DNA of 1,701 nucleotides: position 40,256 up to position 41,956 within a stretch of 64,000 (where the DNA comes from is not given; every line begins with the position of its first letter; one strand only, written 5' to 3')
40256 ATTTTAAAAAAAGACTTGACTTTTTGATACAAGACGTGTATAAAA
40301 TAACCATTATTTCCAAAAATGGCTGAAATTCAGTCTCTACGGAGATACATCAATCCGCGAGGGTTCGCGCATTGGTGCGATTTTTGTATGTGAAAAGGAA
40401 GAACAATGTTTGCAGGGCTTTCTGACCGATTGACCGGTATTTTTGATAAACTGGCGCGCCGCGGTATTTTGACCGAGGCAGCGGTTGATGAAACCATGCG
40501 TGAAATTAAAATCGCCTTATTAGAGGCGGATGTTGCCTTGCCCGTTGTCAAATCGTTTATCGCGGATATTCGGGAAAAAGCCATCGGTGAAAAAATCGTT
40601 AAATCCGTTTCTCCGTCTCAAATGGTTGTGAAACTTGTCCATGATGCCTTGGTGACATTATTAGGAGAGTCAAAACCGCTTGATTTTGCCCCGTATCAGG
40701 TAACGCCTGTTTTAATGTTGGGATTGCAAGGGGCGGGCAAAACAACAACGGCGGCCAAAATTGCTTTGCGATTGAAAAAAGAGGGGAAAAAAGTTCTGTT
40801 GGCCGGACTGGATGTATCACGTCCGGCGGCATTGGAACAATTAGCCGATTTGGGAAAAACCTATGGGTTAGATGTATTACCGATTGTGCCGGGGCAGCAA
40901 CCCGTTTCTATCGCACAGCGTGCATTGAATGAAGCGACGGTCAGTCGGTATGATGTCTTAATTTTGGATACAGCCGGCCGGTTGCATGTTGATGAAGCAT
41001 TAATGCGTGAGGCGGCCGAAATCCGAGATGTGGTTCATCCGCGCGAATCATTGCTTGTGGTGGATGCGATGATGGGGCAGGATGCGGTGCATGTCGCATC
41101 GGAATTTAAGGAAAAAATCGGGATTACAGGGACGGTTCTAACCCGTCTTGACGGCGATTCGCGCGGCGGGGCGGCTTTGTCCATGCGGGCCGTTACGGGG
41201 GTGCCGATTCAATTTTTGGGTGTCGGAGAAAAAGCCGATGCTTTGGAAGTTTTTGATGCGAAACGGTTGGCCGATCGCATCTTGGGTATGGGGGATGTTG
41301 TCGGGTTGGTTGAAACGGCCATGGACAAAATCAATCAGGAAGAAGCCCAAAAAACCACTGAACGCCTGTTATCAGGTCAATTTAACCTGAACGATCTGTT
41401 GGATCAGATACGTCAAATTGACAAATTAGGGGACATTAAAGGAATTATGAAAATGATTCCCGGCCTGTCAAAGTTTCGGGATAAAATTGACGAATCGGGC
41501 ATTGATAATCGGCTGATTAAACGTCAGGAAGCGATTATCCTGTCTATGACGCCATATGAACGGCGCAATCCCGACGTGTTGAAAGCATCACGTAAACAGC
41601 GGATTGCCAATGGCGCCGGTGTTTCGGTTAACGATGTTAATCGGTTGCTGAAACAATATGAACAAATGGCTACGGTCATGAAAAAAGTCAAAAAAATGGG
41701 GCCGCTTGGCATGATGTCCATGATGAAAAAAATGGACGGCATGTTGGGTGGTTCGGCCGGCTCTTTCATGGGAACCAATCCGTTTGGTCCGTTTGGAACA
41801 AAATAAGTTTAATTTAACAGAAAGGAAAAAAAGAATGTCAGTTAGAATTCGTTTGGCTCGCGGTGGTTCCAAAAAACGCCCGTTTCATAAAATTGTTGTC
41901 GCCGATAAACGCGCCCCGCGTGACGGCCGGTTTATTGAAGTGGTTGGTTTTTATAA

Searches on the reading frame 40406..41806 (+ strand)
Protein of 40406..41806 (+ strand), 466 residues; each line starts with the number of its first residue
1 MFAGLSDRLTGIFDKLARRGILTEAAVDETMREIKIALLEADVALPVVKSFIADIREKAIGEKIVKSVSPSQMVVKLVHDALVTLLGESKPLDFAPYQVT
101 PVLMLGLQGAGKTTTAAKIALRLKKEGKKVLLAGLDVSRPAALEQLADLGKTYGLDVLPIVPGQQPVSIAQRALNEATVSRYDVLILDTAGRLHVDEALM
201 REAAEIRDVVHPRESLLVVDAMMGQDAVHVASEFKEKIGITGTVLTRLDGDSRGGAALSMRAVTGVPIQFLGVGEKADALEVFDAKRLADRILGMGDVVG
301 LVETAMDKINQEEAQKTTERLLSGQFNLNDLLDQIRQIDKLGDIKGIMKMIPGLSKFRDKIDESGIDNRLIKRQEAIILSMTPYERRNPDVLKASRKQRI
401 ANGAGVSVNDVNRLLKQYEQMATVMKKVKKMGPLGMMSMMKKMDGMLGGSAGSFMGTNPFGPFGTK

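Call 13: search_protein_families(library=pfam, proteins=[window:40406-41806:+], max_evalue=0.001)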
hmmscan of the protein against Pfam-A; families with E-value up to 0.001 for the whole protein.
window:40406-41806:+ (466 aa): 7 families
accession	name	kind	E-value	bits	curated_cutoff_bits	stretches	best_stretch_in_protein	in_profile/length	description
PF00448.28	SRP54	-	6.1e-68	228.8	22.7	1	102-294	4-196/196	SRP54-type protein, GTPase domain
PF02978.25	SRP_SPB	-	2.3e-33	114.9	27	1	325-425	1-91/91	Signal peptide binding domain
PF02881.24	SRP54_N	-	1.1e-20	74.1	22.4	1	5-82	1-75/75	SRP54-type protein, helical bundle domain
PF01656.29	CbiA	-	7.2e-07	29.6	25.4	1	109-254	9-89/125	CobQ/CobB/MinD/ParA nucleotide binding domain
PF13614.12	AAA_31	-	5.3e-05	23.7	27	0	109-137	12-40/177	AAA domain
PF02374.21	ArsA_ATPase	-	0.0002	21.1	24.3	0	102-136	4-38/305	Anion-transporting ATPase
PF13401.12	AAA_22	-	0.00064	20.5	27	0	104-209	10-110/130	AAA domain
